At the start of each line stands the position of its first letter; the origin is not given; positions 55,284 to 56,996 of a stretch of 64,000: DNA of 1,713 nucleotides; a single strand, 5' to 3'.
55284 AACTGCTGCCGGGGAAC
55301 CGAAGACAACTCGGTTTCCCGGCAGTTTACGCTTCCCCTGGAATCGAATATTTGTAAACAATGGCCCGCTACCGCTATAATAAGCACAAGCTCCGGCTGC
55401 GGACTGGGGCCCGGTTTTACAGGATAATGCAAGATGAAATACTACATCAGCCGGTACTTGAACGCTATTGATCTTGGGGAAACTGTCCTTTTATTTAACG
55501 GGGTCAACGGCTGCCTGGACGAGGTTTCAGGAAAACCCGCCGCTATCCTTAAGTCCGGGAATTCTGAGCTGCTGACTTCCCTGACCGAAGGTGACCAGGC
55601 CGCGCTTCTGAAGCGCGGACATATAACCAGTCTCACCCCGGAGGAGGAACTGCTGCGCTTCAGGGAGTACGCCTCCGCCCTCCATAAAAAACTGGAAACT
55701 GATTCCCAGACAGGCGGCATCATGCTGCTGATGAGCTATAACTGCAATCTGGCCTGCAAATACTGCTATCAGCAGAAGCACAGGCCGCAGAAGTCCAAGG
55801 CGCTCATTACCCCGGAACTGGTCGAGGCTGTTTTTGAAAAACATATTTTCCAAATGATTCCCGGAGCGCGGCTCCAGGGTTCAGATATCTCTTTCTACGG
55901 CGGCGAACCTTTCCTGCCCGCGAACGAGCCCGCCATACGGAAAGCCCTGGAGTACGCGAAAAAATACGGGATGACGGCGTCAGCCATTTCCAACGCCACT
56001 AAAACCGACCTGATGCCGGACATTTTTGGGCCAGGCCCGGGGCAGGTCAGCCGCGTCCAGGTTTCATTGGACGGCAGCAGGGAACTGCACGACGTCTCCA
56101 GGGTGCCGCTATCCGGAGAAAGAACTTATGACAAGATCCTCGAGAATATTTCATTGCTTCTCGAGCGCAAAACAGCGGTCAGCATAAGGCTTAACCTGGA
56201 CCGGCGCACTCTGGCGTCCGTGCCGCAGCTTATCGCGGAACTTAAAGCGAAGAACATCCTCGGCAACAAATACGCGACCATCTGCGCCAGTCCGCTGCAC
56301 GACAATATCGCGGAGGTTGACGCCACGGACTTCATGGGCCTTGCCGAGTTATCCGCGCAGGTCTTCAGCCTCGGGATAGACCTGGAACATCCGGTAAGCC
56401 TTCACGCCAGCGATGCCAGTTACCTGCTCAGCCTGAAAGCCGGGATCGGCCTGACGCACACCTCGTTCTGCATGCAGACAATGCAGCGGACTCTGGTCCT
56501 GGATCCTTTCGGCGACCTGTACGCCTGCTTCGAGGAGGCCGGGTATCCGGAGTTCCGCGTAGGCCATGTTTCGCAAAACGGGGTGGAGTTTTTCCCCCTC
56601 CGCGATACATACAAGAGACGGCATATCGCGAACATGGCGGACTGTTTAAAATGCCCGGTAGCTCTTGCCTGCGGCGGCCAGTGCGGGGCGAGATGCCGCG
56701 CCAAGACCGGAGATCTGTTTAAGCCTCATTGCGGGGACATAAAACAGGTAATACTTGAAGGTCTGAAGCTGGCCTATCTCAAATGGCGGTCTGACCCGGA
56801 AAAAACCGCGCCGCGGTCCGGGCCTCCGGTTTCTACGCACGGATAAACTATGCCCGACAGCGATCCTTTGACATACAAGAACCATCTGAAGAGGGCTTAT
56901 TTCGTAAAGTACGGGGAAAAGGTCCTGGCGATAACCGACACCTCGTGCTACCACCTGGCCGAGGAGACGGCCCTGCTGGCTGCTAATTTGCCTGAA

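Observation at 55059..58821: Candidate novel RiPP cassette: precursor peptide, radical SAM/SPASM maturase, M50 membrane protease and a second radical SAM enzyme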

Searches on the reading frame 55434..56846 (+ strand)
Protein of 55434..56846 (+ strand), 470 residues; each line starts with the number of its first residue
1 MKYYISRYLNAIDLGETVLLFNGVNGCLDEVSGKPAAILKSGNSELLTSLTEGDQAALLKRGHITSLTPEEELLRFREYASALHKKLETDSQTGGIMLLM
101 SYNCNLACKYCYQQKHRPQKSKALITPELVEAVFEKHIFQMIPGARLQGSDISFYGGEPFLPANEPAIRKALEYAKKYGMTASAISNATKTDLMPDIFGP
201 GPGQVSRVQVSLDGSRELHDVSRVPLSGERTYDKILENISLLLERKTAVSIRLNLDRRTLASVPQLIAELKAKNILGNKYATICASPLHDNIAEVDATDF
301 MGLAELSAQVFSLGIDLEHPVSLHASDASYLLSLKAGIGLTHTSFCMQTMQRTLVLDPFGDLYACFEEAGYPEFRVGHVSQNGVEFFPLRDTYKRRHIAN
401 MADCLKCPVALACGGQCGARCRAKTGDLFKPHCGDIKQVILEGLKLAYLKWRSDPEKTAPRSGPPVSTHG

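Call 3: search_protein_families(library=ncbifam, proteins=[window:55434-56846:+], max_evalue=0.01)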
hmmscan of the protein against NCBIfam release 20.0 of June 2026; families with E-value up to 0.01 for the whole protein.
window:55434-56846:+ (470 aa): 61 families (the best 25 are shown)
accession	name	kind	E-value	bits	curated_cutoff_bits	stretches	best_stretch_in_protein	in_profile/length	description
TIGR04463.1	rSAM_vs_C_rich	equivalog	1.5e-31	109.6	525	1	90-419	78-396/438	TIGR04463 family radical SAM/SPASM RiPP maturase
NF047865.1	rSAM_PapB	equivalog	2.9e-29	102.4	340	1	95-431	4-330/330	PapB family radical SAM/SPASM ranthipeptide maturase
NF038107.1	rSAM_NF038107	equivalog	9.4e-29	100.4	600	2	6-274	4-267/444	Cys-every-fifth radical SAM/SPASM peptide maturase CefB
TIGR04280.1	geopep_mat_rSAM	hypoth_equivalog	2.3e-28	99.3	400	1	15-433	16-408/428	geopeptide radical SAM maturase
NF052473.1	rSAM_FlmE_OhkG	exception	3.4e-28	98.6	500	1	10-458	10-465/481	FlmE/OhkG family radical SAM/SPASM peptide maturase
TIGR04064.1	rSAM_nif11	equivalog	5.7e-25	88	518.7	1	36-432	31-415/459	nif11-like peptide radical SAM maturase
TIGR03974.1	rSAM_six_Cys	equivalog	1.6e-23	83.3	425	2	63-246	65-248/451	thioether cross-link-forming SCIFF peptide maturase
NF040492.1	not_ScfB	exception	1.7e-22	79.9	855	2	64-248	65-248/450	ScfB-related radical SAM/SPASM orphan maturase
TIGR03942.1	sulfatase_rSAM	equivalog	5.8e-22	78.2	349.45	1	100-423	7-330/363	anaerobic sulfatase maturase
NF041298.1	rSAM_mat_DynA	equivalog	1.7e-21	76.6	450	1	102-427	9-331/356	dynobactin maturation radical SAM/SPASM protein DynA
TIGR03906.1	quino_hemo_SAM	equivalog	1e-19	70.6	453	1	94-432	94-429/467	quinohemoprotein amine dehydrogenase maturation protein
TIGR04334.1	rSAM_Clo7bot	equivalog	1.7e-18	66.5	600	1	73-450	75-435/440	radical SAM/SPASM domain Clo7bot peptide maturase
TIGR04163.1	rSAM_cobopep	equivalog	1.6e-15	56.8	375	2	57-275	23-240/428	peptide-modifying radical SAM enzyme CbpB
TIGR03978.1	rSAM_paired_1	equivalog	2.4e-15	56.3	370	1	70-269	60-256/466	His-Xaa-Ser system radical SAM maturase HxsB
TIGR04068.1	rSAM_ocin_clost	equivalog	4.8e-15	55.4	500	1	83-243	75-233/462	Cys-rich peptide radical SAM maturase CcpM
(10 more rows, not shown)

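Call 4: search_protein_families(library=pfam, proteins=[window:55434-56846:+], max_evalue=0.01)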
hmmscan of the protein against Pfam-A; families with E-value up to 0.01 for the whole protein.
window:55434-56846:+ (470 aa): 2 families
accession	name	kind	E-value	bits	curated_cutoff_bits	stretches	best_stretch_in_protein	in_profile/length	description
PF04055.27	Radical_SAM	-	2.4e-11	44.5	29.5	1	100-249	3-144/166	Radical SAM superfamily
PF13353.11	Fer4_12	-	5.4e-08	33.7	22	1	97-181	8-83/137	4Fe-4S single cluster domain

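Call 7: find_homologous_proteins(query=window:55434-56846:+)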
Query window:55434-56846:+ (470 aa): 139 proteins with E <= 0.001 among 8000 candidates; the best 120 are listed.
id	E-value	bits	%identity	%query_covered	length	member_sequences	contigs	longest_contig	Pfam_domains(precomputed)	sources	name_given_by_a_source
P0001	0.0e+0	1064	99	100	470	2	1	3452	PF04055.28,PF13353.12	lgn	-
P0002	9.9e-235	798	74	100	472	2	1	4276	PF04055.28,PF13353.12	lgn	-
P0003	3.5e-233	793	74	100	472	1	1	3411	PF04055.28,PF13353.12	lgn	-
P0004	1.4e-231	787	73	100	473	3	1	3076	PF04055.28,PF13353.12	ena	-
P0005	1.3e-229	781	73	100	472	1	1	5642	PF04055.28,PF13353.12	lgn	-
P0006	1.4e-225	768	71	100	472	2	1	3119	PF04055.28,PF13353.12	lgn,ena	-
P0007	4.8e-225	766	72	100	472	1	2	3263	PF04055.28,PF13353.12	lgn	-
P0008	1.2e-223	761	73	97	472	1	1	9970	PF04055.28,PF13353.12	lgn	-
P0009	5.2e-223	759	70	100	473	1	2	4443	PF04055.28,PF13353.12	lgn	-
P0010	1.1e-222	758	71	100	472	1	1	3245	PF04055.28,PF13353.12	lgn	-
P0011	7.3e-221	752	71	100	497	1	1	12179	PF04055.28,PF13353.12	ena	-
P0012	2.3e-220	750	70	100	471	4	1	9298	PF04055.28,PF13353.12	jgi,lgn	jgi:uncharacterized protein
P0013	7.1e-220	749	70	100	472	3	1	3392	PF04055.28,PF13353.12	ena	-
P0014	1.8e-218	744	69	100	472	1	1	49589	PF04055.28,PF13353.12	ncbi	-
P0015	2.1e-218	744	70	100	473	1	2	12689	PF04055.28,PF13353.12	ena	-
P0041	1.1e-205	702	70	92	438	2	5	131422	PF04055.28,PF13353.12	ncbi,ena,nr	ncbi:MAG: hypothetical protein A2X35_07745 [Elusimicrobia bacterium GWA2_61_42]|nr:MAG: hypothetical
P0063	4.8e-173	594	59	96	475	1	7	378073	PF04055.28,PF13353.12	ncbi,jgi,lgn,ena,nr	ncbi:MAG TPA: hypothetical protein DEQ38_04745 [Elusimicrobia bacterium]|nr:MAG: hypothetical protei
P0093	5.2e-149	515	51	98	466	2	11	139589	PF04055.28,PF13353.12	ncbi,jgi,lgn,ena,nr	ncbi:MAG TPA: hypothetical protein DCW72_05975 [Elusimicrobia bacterium]|nr:MAG: hypothetical protei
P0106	1.6e-93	332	38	96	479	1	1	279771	PF04055.28,PF13353.12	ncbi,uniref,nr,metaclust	ncbi:radical SAM domain protein [Candidatus Vecturithrix granuli]|uniref:Radical SAM domain protein 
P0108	1.8e-81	292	35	97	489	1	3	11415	PF04055.28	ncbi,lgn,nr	ncbi:MAG: SPASM domain-containing protein [Deltaproteobacteria bacterium]|nr:SPASM domain-containing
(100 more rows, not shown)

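Call 10: find_related_loci(query=A1, collection=genome_contigs, flank=6000)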
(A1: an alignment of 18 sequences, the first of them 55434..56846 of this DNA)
Query A1 (470 aa) in genome_contigs; peptide patterns used: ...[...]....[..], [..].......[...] (x = any residue, [..] = any of these).
600 stretches matched a pattern (row limit reached: there are more); 498 encode a relative of the query (tblastn E <= 1e-3); the best 80 are kept; 80 distinct loci.
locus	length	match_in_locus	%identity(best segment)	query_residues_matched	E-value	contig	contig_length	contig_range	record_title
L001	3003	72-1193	29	57-429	5e-44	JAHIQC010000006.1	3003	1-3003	MAG: Actinomycetota bacterium isolate KR13_S3.mb.94 KR13_S3.mb.94_k141_15421, whole genome shotgun sequence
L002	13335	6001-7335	27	19-440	4e-39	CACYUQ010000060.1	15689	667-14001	MAG: uncultured Selenomonadaceae bacterium isolate RUG12289 genome assembly, contig: RUG12289_asm_60, whole genome shotg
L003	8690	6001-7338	27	18-440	2e-38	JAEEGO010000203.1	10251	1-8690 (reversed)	MAG: Lachnospiraceae bacterium isolate Tb.RUG.100 k141_9647186_flag=1_multi=33.2427_len=10251, whole genome shotgun sequ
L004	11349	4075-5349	28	16-433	2e-44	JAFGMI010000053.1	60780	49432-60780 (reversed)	MAG: Melioribacteraceae bacterium isolate Zod_Metabat.461 k87_10128738, whole genome shotgun sequence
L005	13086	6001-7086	27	96-444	3e-28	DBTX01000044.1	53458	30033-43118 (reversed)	MAG TPA_asm: Hungateiclostridiaceae bacterium UBA1305 UBA1305_contig_3812, whole genome shotgun sequence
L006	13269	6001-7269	26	20-446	6e-28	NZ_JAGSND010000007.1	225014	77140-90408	Sinanaerobacter chloroacetimidivorans strain BAD-6 LB-6_scaffold7, whole genome shotgun sequence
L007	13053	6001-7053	27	98-457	1e-26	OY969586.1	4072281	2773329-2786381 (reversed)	MAG: Candidatus Aminicenantes bacterium isolate MFD10007.bin.c.2 genome assembly, chromosome: 1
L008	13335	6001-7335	24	4-451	7e-28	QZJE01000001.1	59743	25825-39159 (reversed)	MAG: Actinobacteria bacterium isolate SURF_47 Ga0104751_1000630, whole genome shotgun sequence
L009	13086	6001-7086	23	76-440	7e-23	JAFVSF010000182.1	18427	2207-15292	MAG: Clostridia bacterium isolate RGIG5347 Sheep_Colon-3__c654060, whole genome shotgun sequence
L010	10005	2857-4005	24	48-433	1e-22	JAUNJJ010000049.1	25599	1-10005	MAG: Oscillospiraceae bacterium isolate S2A_St_21 NODE_516_length_25599_cov_17.449812, whole genome shotgun sequence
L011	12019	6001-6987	23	96-428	1e-22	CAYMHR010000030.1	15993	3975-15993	MAG TPA_asm: uncultured Eubacteriales bacterium isolate SRP350583_co1_425 genome assembly, contig: NODE_6295_length_1599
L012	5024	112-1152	23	86-433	1e-22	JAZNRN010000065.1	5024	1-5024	MAG: Acutalibacteraceae bacterium isolate T1900044816_TS20190282.MAGScoT_cleanbin_000016 SGB_2814_k141_1736842, whole ge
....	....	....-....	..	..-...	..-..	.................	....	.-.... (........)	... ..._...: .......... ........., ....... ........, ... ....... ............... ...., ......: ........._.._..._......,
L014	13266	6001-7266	22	22-428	5e-22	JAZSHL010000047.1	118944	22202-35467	MAG: Acutalibacteraceae bacterium isolate T1900044575_TS20190041.MAGScoT_cleanbin_000038 SGB_486_k141_3580531, whole gen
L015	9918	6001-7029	23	82-428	7e-22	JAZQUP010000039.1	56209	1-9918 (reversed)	MAG: Candidatus Avispirillum sp. isolate T1900045180_TC20190176.MAGScoT_cleanbin_000017 SGB_5230_k141_255699, whole geno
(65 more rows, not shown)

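Call 11: find_encoding_contigs(protein=P0041, flank=6000, max_places=1)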
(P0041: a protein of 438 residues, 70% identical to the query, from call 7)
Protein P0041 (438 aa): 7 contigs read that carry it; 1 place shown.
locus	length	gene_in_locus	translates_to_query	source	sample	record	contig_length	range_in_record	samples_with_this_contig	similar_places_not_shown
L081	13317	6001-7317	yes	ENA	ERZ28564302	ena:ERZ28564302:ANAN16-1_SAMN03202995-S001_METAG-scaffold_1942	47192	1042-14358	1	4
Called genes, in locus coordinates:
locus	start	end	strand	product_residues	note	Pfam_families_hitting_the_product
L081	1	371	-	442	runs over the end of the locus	PF25145:NfeD1b_N, PF24961:NfeD_membrane, PF01957:NfeD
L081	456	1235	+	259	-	-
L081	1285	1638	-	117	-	PF00072:Response_reg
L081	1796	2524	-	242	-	-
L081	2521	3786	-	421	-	PF01566:Nramp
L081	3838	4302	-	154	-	-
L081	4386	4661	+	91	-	PF00216:Bac_DNA_binding, PF18291:HU-HIG (weak)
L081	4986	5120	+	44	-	-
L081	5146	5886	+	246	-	PF13174:TPR_6 (faint), PF07719:TPR_2 (faint), PF13181:TPR_8 (faint), PF13432:TPR_16 (faint), PF00515:TPR_1 (faint)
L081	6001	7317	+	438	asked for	PF04055:Radical_SAM, PF13353:Fer4_12 (weak)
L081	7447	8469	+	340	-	PF02163:Peptidase_M50 (faint)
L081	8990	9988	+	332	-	PF00072:Response_reg, PF13487:HD_5, PF01966:HD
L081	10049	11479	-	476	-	PF00155:Aminotran_1_2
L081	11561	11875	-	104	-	-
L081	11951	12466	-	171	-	PF08212:Lipocalin_2, PF00061:Lipocalin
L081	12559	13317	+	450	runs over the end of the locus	PF02321:OEP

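Call 12: find_encoding_contigs(protein=P0063, flank=6000, max_places=1)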
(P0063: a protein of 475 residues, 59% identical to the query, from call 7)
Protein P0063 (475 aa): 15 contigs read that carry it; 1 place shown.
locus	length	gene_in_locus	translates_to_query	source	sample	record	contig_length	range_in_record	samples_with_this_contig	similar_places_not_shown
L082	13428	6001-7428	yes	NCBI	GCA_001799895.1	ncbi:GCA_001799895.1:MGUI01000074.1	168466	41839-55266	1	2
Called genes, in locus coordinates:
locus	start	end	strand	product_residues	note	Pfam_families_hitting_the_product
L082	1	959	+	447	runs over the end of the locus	PF02321:OEP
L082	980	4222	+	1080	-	PF00873:ACR_tran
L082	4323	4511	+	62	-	PF11127:YgaP-like_TM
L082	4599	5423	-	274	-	PF01966:HD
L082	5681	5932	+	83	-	-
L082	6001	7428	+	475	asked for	PF04055:Radical_SAM, PF13353:Fer4_12 (weak)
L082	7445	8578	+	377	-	-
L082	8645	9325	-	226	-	-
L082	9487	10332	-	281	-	-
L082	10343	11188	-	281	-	PF00950:ABC-3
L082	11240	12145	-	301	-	PF01297:ZnuA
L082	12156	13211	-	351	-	-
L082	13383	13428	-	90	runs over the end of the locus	-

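Call 13: find_encoding_contigs(protein=P0093, flank=6000, max_places=1)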
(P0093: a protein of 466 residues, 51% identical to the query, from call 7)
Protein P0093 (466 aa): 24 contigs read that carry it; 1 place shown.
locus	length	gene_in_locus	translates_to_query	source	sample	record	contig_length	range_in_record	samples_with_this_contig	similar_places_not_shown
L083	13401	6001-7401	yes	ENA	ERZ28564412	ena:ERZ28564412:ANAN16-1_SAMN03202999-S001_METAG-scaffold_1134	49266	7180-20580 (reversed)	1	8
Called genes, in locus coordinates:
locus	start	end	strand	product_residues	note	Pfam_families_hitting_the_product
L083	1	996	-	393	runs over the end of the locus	PF00108:Thiolase_N, PF00109:ketoacyl-synt (weak), PF02803:Thiolase_C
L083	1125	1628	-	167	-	-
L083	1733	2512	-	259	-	-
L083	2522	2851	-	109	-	-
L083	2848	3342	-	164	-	PF04542:Sigma70_r2, PF08281:Sigma70_r4_2, PF04545:Sigma70_r4 (weak)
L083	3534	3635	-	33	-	-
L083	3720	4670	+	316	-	PF00089:Trypsin, PF13365:Trypsin_2 (weak)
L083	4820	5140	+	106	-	-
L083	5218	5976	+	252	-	-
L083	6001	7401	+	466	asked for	PF04055:Radical_SAM, PF13353:Fer4_12 (weak)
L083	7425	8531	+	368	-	-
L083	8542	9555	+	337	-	-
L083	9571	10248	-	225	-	PF09335:VTT_dom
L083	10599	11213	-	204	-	PF03006:HlyIII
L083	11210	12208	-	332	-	PF00781:DAGK_cat, PF19279:YegS_C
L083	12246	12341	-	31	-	-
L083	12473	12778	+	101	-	PF00355:Rieske, PF13806:Rieske_2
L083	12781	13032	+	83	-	PF00462:Glutaredoxin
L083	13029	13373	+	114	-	PF02943:FeThRed_B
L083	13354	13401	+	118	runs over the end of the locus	PF00355:Rieske, PF13806:Rieske_2, PF22543:Rieske_4 (weak)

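Call 24: search_solved_structures(query=A1, max_evalue=0.001, show_alignments=1)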
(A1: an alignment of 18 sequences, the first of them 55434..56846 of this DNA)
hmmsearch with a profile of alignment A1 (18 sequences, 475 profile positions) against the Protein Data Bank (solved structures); distinct sequences matched with E-value up to 0.001: 6.
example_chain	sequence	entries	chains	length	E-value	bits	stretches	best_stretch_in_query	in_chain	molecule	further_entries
8vpo_A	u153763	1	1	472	1.1e-22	83.3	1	5-195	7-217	Radical SAM core domain-containing protein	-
5wgg_A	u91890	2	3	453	1.3e-22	83.1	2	81-246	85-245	Radical SAM domain protein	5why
4k36_A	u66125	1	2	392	2.7e-19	72.1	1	104-454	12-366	Anaerobic sulfatase-maturating enzyme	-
4k37_A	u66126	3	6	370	3.1e-18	68.6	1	104-446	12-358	Anaerobic sulfatase-maturating enzyme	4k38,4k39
9gm3_A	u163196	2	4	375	5.3e-14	54.7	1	104-245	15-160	ChlB radical SAM domain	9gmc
6efn_A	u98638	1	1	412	3.9e-05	25.4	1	101-273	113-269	Sporulation killing factor maturation protein SkfB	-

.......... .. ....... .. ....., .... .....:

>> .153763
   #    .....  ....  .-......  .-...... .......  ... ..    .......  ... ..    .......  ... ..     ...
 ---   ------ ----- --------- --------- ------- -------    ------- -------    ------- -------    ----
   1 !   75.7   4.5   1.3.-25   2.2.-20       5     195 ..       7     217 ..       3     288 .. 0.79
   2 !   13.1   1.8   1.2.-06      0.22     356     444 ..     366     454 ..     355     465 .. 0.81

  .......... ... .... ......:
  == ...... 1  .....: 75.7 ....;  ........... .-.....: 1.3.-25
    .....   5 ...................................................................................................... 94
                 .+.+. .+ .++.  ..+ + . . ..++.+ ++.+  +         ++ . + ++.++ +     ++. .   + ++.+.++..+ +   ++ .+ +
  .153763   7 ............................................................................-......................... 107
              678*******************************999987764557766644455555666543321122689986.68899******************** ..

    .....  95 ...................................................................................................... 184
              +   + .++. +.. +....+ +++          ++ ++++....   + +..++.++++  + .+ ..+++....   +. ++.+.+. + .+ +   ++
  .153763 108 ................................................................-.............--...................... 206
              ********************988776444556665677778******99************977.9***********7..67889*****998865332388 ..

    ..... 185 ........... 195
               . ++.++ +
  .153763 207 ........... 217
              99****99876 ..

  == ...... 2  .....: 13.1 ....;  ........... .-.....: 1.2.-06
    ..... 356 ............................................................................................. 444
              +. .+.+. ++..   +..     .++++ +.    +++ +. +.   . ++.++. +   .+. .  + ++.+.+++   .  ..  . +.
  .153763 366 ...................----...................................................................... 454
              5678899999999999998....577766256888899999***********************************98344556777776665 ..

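Call 29: find_encoding_contigs(protein=P0106, flank=5000, max_places=1)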
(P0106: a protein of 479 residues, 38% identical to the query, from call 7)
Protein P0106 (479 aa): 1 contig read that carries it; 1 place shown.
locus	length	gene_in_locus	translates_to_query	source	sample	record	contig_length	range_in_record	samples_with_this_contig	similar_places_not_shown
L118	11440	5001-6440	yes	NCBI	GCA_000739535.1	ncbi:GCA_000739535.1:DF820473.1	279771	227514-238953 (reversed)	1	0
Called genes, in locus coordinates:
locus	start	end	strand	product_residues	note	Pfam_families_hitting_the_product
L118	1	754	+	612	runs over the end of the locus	PF00672:HAMP, PF00512:HisKA (weak), PF02518:HATPase_c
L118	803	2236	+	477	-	PF00072:Response_reg, PF13191:AAA_16 (faint), PF00158:Sigma54_activat, PF14532:Sigma54_activ_2, PF07728:AAA_5, PF25601:AAA_lid_14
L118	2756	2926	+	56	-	-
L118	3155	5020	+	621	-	-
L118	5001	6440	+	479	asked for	PF04055:Radical_SAM, PF13353:Fer4_12 (weak)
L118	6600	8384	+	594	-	PF03572:Peptidase_S41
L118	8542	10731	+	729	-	PF03412:Peptidase_C39, PF00664:ABC_membrane, PF02463:SMC_N (faint), PF00005:ABC_tran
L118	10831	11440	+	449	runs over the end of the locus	PF25917:BSH_RND (faint), PF26002:Beta-barrel_AprE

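Call 30: find_encoding_contigs(protein=P0108, flank=5000, max_places=1)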
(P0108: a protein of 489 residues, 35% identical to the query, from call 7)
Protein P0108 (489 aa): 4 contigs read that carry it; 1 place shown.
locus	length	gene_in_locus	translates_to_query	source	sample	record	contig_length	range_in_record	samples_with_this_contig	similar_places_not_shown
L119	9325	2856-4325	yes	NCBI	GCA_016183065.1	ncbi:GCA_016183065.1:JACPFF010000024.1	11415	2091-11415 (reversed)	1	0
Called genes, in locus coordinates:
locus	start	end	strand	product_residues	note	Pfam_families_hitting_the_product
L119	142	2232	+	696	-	PF02518:HATPase_c, PF13581:HATPase_c_2 (weak), PF00072:Response_reg (faint)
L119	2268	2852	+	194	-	-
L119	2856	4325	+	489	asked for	PF04055:Radical_SAM (weak)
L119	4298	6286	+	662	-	PF05343:Peptidase_M42 (faint)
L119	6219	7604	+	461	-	PF03572:Peptidase_S41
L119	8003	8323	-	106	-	PF01648:ACPS (weak)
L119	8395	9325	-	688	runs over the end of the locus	PF07719:TPR_2 (faint), PF13428:TPR_14 (faint), PF13176:TPR_7 (faint), PF14559:TPR_19 (faint)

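Call 52: predict_structure(alignment_id=A1)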
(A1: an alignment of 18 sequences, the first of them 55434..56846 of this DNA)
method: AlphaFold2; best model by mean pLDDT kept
length: 470 residues; sequences in the alignment: 18
mean_pLDDT: 90.4   pTM: 0.88
mean pLDDT of the five models: 90.4, 89.5, 89.5, 89.4, 87.9
residues with pLDDT >= 90: 350; 70-90: 101; 50-70: 9; < 50: 10
segments of 3 or more residues with pLDDT < 50: 461-470
pLDDT, mean of each block of 10 residues (from residue 1): 92 95 94 94 93 93 94 97 92 89 82 79 91 95 88 91 96 96 94 96 95 91 84 96 97 92 94 95 88 76 93 90 90 81 88 94 93 95 96 95 96 92 92 93 95 74 42
secondary structure, 60 per line:
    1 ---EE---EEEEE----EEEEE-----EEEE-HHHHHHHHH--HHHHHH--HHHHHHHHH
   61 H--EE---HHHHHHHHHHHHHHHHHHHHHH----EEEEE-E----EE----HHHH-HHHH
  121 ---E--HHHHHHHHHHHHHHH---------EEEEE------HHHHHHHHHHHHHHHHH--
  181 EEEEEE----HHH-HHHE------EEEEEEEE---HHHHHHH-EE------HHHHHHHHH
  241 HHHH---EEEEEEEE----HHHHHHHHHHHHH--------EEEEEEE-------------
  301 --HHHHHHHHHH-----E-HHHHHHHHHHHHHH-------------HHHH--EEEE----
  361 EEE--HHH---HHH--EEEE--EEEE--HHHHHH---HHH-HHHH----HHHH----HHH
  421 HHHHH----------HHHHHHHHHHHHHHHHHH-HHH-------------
elements in order: E9-13 E18-22 E28-31 H33-41 H44-49 H52-61 H69-90 E95-99 H112-115 H117-120 H127-141 E151-155 H162-178 E181-186 E205-212 H216-222 H232-244 E248-255 H260-272 E281-287 H303-312 H320-333 H347-350 E353-356 E361-363 E377-380 E383-386 H389-394 H402-405 H410-413 H418-425 H436-453
